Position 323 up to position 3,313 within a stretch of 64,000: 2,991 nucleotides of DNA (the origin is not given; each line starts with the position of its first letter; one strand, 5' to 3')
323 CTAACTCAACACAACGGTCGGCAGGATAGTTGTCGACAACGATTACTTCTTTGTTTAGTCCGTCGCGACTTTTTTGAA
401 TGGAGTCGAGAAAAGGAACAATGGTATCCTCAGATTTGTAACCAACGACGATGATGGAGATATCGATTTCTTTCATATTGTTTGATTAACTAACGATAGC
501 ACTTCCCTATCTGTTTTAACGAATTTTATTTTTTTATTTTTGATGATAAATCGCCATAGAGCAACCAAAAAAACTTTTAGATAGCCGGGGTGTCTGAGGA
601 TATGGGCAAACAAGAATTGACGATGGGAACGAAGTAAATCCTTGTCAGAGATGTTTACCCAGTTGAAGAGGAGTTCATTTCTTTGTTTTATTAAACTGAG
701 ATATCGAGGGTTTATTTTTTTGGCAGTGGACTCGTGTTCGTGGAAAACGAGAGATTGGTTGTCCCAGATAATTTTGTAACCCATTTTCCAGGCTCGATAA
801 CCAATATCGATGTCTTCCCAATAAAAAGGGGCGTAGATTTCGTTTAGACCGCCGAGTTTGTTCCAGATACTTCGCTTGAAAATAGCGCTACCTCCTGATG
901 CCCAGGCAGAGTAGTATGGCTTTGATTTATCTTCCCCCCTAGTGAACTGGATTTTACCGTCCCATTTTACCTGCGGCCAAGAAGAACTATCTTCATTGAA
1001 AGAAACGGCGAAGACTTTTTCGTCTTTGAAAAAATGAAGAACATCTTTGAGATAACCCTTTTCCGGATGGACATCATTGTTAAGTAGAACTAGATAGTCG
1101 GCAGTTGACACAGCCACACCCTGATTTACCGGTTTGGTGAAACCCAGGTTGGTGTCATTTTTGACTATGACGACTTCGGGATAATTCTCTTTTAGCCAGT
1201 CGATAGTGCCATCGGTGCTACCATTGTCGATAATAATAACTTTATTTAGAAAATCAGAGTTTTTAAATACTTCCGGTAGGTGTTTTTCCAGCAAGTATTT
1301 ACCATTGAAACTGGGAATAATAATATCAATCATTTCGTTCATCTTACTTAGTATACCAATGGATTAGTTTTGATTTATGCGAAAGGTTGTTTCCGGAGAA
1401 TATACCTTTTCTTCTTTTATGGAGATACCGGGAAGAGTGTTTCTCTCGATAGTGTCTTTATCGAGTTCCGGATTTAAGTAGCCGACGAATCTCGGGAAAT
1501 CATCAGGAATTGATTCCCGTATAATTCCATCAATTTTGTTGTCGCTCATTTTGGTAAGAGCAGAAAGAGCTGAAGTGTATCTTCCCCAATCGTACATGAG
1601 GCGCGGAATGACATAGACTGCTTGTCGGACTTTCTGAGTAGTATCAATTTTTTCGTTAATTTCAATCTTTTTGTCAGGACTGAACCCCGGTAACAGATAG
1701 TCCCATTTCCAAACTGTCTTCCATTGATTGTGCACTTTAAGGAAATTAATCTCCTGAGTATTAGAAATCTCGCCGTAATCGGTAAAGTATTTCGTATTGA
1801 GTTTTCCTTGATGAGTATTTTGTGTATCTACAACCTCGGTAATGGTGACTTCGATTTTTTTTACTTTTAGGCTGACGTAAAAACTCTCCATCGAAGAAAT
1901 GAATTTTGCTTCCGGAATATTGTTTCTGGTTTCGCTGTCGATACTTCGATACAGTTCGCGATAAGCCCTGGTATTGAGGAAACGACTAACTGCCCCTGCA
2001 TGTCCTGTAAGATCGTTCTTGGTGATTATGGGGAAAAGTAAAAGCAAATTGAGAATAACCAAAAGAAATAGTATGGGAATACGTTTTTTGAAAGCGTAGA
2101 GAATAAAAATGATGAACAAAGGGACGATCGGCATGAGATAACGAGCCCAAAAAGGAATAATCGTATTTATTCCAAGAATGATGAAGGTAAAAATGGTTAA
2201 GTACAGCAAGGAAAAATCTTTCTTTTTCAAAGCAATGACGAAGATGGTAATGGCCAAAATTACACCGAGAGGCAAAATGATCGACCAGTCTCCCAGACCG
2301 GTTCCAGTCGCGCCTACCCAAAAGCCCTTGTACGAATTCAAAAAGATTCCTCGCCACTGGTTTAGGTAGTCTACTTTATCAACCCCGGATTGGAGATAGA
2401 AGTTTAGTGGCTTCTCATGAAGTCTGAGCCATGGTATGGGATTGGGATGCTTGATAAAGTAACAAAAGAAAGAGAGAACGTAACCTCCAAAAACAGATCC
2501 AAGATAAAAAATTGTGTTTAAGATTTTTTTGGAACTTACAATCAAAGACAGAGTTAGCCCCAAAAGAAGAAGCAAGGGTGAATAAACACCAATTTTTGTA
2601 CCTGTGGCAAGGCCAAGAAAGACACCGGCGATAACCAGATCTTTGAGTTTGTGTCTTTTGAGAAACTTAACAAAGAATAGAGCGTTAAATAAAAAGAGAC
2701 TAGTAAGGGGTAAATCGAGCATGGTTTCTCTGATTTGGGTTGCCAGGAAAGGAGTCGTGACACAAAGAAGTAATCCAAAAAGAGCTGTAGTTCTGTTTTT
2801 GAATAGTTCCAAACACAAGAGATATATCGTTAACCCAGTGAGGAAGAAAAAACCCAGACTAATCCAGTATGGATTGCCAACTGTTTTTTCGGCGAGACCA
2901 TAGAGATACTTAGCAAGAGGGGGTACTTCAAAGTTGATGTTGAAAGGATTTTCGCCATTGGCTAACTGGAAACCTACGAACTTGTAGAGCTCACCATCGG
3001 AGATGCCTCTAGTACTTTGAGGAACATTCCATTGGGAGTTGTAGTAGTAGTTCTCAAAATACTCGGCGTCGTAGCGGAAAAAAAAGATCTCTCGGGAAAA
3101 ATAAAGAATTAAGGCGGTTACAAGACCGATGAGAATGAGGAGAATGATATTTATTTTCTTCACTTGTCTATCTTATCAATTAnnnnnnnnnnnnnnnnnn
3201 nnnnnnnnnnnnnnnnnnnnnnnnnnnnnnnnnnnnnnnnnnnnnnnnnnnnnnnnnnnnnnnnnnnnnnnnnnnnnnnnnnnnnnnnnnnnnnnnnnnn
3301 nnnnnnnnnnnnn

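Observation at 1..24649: Very large cell-envelope glycosylation island with ~8 GT-C-like membrane transferases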

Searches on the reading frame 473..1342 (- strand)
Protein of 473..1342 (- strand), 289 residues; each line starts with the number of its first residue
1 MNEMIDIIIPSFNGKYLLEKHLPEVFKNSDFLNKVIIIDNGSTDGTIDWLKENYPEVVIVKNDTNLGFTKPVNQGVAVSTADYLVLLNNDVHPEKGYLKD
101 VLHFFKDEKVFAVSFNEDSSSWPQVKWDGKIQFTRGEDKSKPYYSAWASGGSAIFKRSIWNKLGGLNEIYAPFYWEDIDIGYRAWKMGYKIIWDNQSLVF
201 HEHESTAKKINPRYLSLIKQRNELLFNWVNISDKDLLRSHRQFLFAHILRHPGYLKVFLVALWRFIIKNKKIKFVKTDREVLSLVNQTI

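Call 3: search_protein_families(library=pfam, proteins=[window:473-1342:-], max_evalue=0.01)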
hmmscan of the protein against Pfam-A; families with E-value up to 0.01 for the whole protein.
window:473-1342:- (289 aa): 6 families
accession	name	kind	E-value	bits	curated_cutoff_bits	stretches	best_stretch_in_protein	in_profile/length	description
PF00535.33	Glycos_transf_2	-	5.5e-19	69.1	23.3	1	7-163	2-167/168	Glycosyl transferase family 2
PF13641.12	Glyco_tranf_2_3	-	1e-11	45.7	27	1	6-209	4-219/230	Glycosyltransferase like family 2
PF13632.12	Glyco_trans_2_3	-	1.1e-06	29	27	1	84-229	2-144/198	Glycosyl transferase family group 2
PF13704.12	Glyco_tranf_2_4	-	0.0016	19.3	27.5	1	33-67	20-53/98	Glycosyl transferase family 2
PF13712.12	Glyco_tranf_2_5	-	0.0057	16.8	27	0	56-109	31-84/210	Glycosyltransferase like family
PF02709.20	Glyco_transf_7C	-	0.0071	16.4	23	0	133-191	3-62/78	N-terminal domain of galactosyltransferase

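Call 24: find_encoding_contigs(protein=window:473-1342:-, flank=10000, max_places=1)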
Protein window:473-1342:- (289 aa): 8 contigs read that carry it; 1 place shown.
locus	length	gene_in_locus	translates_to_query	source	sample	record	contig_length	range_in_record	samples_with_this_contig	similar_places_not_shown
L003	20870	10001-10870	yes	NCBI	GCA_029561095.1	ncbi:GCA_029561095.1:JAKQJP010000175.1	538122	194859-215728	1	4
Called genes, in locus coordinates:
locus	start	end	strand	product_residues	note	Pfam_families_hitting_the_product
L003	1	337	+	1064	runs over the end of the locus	-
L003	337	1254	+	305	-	PF00535:Glycos_transf_2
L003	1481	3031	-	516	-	PF02366:PMT (weak), PF13231:PMT_2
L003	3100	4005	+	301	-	PF00535:Glycos_transf_2, PF13641:Glyco_tranf_2_3, PF13632:Glyco_trans_2_3 (faint)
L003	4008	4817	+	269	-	PF00535:Glycos_transf_2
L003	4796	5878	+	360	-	PF00534:Glycos_transf_1, PF13692:Glyco_trans_1_4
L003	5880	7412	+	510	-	-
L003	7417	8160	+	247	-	PF13489:Methyltransf_23, PF13847:Methyltransf_31 (weak), PF08241:Methyltransf_11, PF08242:Methyltransf_12, PF13649:Methyltransf_25 (weak)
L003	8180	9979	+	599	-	PF13231:PMT_2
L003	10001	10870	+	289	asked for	PF00535:Glycos_transf_2, PF13641:Glyco_tranf_2_3, PF13632:Glyco_trans_2_3 (faint)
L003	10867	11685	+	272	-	PF00535:Glycos_transf_2, PF13641:Glyco_tranf_2_3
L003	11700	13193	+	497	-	PF13231:PMT_2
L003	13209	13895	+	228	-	-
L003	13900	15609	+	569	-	PF13231:PMT_2 (weak)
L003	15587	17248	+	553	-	PF02366:PMT, PF13231:PMT_2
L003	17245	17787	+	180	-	-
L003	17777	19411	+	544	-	-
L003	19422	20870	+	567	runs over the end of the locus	PF13231:PMT_2 (weak)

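Call 28: find_related_loci(query=L003:19422-20870:+, collection=metagenome_contigs, flank=10000)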
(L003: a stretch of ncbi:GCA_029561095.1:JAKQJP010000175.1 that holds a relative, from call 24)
Query L003:19422-20870:+ (483 aa) in metagenome_contigs; peptide patterns used: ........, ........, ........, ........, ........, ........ (x = any residue, [..] = any of these).
147 stretches matched a pattern; 20 encode a relative of the query (tblastn E <= 1e-3); 20 distinct loci.
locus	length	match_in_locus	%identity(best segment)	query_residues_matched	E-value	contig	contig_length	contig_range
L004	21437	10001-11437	64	5-483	0e+0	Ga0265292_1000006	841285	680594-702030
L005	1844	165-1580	58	5-483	0e+0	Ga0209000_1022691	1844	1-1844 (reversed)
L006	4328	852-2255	53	18-483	8e-159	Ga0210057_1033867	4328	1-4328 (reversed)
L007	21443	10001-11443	51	17-483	1e-152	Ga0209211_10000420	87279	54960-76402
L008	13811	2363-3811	38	1-478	1e-98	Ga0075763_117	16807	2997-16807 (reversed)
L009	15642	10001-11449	38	1-478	1e-98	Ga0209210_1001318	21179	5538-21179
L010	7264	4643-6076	40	2-482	3e-95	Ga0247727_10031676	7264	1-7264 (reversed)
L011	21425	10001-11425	39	1-482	1e-93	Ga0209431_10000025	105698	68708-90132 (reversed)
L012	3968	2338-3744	38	3-478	1e-87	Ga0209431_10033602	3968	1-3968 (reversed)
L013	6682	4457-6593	38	2-482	3e-84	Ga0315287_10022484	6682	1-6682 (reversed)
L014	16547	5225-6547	38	1-482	4e-77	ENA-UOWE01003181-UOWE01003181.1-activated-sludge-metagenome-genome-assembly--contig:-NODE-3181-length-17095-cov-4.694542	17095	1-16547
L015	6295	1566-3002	33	1-482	1e-75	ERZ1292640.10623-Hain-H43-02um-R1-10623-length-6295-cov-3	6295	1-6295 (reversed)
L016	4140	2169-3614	33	1-482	3e-75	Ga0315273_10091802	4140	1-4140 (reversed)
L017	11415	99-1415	35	5-481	1e-74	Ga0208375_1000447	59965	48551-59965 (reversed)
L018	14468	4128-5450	37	1-482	1e-73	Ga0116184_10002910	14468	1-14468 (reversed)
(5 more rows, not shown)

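Call 62: find_homologous_proteins(query=L003:19422-20870:+, max_evalue=1e-20)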
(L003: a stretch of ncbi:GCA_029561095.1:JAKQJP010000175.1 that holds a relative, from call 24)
Query L003:19422-20870:+ (483 aa): 2307 proteins with E <= 1e-20 among 8000 candidates; the best 120 are listed.
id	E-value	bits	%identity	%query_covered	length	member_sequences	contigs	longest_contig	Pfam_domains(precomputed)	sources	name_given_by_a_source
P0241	0.0e+0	1055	100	100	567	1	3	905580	PF13231.13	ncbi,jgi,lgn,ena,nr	ncbi:MAG TPA: glycosyltransferase family 39 protein [Candidatus Woesebacteria bacterium]|nr:glycosyl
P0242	2.2e-249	846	76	100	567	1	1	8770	PF13231.13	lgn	-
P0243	2.2e-215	734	68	100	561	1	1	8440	-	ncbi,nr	ncbi:hypothetical protein D4R99_01245 [bacterium]|nr:MAG: hypothetical protein D4R99_01245 [bacteriu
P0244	1.2e-209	715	67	100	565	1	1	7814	PF13231.13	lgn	-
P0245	4.2e-208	710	68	100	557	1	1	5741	PF13231.13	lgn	-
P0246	1.3e-204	699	66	100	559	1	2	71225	PF13231.13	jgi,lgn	-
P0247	6.6e-200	683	64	99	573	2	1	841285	-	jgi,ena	-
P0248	4.0e-199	681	65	99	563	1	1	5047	PF13231.13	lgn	-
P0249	2.5e-198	678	66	98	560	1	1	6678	-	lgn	-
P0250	2.7e-195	668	64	98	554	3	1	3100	PF13231.13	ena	-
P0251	1.1e-194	666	64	99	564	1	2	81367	-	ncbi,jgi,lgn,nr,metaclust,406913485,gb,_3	ncbi:MAG: hypothetical protein ACD_61C00210G0003 [uncultured bacterium]|nr:MAG: hypothetical protein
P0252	3.3e-194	664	63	97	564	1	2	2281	-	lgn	-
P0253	6.2e-194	664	65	98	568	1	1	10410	-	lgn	-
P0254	4.8e-190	651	63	98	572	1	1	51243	-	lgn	-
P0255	1.4e-189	649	62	100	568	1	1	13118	-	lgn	-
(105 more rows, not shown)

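Call 63: find_encoding_contigs(protein=P0241, flank=10000, max_places=1)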
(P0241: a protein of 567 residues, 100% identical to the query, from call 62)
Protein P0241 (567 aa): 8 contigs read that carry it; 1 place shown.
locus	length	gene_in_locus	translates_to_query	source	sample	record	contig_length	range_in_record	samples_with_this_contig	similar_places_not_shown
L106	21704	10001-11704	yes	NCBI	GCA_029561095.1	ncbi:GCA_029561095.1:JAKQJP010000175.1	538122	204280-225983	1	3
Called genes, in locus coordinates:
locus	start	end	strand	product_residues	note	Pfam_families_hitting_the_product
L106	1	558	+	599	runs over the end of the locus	PF13231:PMT_2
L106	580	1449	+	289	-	PF00535:Glycos_transf_2, PF13641:Glyco_tranf_2_3, PF13632:Glyco_trans_2_3 (faint)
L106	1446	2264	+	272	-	PF00535:Glycos_transf_2, PF13641:Glyco_tranf_2_3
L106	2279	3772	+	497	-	PF13231:PMT_2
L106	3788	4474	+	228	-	-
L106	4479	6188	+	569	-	PF13231:PMT_2 (weak)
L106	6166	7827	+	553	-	PF02366:PMT, PF13231:PMT_2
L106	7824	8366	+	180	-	-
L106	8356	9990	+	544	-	-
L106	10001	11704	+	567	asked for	PF13231:PMT_2 (weak)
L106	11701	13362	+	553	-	PF13231:PMT_2 (weak)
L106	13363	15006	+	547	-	PF13231:PMT_2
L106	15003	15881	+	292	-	PF00535:Glycos_transf_2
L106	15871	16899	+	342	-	PF13439:Glyco_transf_4, PF13579:Glyco_trans_4_4 (faint), PF00534:Glycos_transf_1, PF13692:Glyco_trans_1_4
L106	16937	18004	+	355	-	-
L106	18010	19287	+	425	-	-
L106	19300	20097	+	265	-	PF00535:Glycos_transf_2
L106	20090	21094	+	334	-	PF00535:Glycos_transf_2, PF10111:Glyco_tranf_2_2, PF13641:Glyco_tranf_2_3 (faint), PF13632:Glyco_trans_2_3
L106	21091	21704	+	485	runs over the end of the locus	PF02310:B12-binding (faint), PF04055:Radical_SAM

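Call 65: search_protein_families(library=ncbifam, proteins=[window:473-1342:-], max_evalue=0.00001)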
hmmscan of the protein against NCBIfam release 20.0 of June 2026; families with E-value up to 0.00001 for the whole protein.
window:473-1342:- (289 aa): 8 families
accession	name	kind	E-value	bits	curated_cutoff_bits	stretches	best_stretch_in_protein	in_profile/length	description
NF041875.1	EPS_EpsD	equivalog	4.5e-15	55.9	370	1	6-206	2-211/325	exopolysaccharide biosynthesis glycosyltransferase EpsD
TIGR03965.1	mycofact_glyco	equivalog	4.4e-12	45.6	280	1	5-113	76-187/467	mycofactocin biosynthesis glycosyltransferase MftF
TIGR03937.1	PgaC_IcaA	equivalog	1.3e-11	44.1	422.3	1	3-114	45-160/407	poly-beta-1,6-N-acetyl-D-glucosamine synthase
TIGR04283.1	glyco_like_mftF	equivalog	8.7e-11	41.8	182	1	6-187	2-172/221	TIGR04283 family arsenosugar biosynthesis glycosyltransferase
NF007482.0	PRK10073.1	equivalog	2.1e-08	33.6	423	1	3-92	6-97/334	glycosyltransferase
TIGR01556.1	rhamnosyltran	subfamily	9.7e-08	31.5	200.55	1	33-202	22-201/281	rhamnosyltransferase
NF047683.1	TeichurnBiosyTuaG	equivalog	2.6e-07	30.5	400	1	2-116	5-121/252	teichuronic acid biosynthesis protein TuaG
NF038299.1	EPS_HpsN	equivalog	4e-06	26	425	0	4-109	2-111/317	hormogonium polysaccharide biosynthesis glycosyltransferase HpsN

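Call 74: search_protein_families(library=pfam, proteins=[L106:18010-19287:+], max_evalue=0.01)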
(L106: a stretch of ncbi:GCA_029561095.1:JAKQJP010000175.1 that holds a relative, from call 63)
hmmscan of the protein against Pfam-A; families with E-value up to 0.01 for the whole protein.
L106:18010-19287:+ (425 aa): 1 family
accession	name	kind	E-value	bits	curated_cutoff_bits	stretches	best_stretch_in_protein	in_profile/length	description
PF13440.11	Polysacc_synt_3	-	1.4e-07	31.5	23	1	41-340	1-293/293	Polysaccharide biosynthesis protein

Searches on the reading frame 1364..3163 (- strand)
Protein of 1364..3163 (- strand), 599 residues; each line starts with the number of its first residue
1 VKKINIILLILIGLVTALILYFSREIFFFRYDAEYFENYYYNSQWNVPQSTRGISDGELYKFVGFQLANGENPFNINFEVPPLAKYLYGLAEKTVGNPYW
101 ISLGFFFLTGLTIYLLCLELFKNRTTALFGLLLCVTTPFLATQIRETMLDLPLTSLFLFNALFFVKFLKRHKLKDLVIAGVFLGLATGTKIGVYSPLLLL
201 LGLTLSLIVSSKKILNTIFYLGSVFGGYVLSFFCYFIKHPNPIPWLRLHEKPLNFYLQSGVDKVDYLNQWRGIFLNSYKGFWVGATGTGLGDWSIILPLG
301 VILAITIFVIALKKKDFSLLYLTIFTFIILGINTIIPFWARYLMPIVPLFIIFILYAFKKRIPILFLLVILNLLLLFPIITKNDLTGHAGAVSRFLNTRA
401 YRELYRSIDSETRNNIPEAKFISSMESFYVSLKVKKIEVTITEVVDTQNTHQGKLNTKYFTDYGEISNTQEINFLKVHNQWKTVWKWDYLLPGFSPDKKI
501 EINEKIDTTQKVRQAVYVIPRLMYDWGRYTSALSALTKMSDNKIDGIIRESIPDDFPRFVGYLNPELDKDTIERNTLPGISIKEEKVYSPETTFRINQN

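Call 3: search_protein_families(library=pfam, proteins=[window:1364-3163:-], max_evalue=0.01)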
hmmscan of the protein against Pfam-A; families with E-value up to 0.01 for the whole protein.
window:1364-3163:- (599 aa): 2 families
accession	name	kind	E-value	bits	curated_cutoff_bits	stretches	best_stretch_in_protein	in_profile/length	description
PF13231.12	PMT_2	-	3.5e-12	47.3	26.1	1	81-231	3-155/160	Dolichyl-phosphate-mannose-protein mannosyltransferase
PF05223.17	MecA_N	-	0.00021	22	22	1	396-497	13-116/117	NTF2-like N-terminal transpeptidase domain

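Call 7: search_protein_families(library=ncbifam, proteins=[window:1364-3163:-], max_evalue=0.1)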
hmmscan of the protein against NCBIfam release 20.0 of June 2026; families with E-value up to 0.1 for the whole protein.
window:1364-3163:- (599 aa): 6 families
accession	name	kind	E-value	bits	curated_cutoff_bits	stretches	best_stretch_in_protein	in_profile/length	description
NF000237.1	MECA_PBP2A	equivalog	2e-10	39.6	750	1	362-506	7-148/668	PBP2a family beta-lactam-resistant peptidoglycan transpeptidase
NF000407.1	MECC_PBP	exception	1.2e-08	33.7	1500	1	368-511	9-150/665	PBP2a family beta-lactam-resistant peptidoglycan transpeptidase MecC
NF000410.1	MECA1_pure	exception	1e-05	23.9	1480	1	405-504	45-145/666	PBP2a family beta-lactam-resistant peptidoglycan transpeptidase MecA1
NF000409.1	MECA_pure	exception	1.6e-05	23.6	1490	1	396-505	37-147/668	PBP2a family beta-lactam-resistant peptidoglycan transpeptidase MecA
NF000408.1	MECA2_pure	exception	6.7e-05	21.3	1525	1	398-504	39-146/668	PBP2a family beta-lactam-resistant peptidoglycan transpeptidase MecA2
TIGR03895.1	protease_PatA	subfamily_domain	0.054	12.2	421.05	1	511-568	327-384/606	PatA/PatG family cyanobactin maturation protease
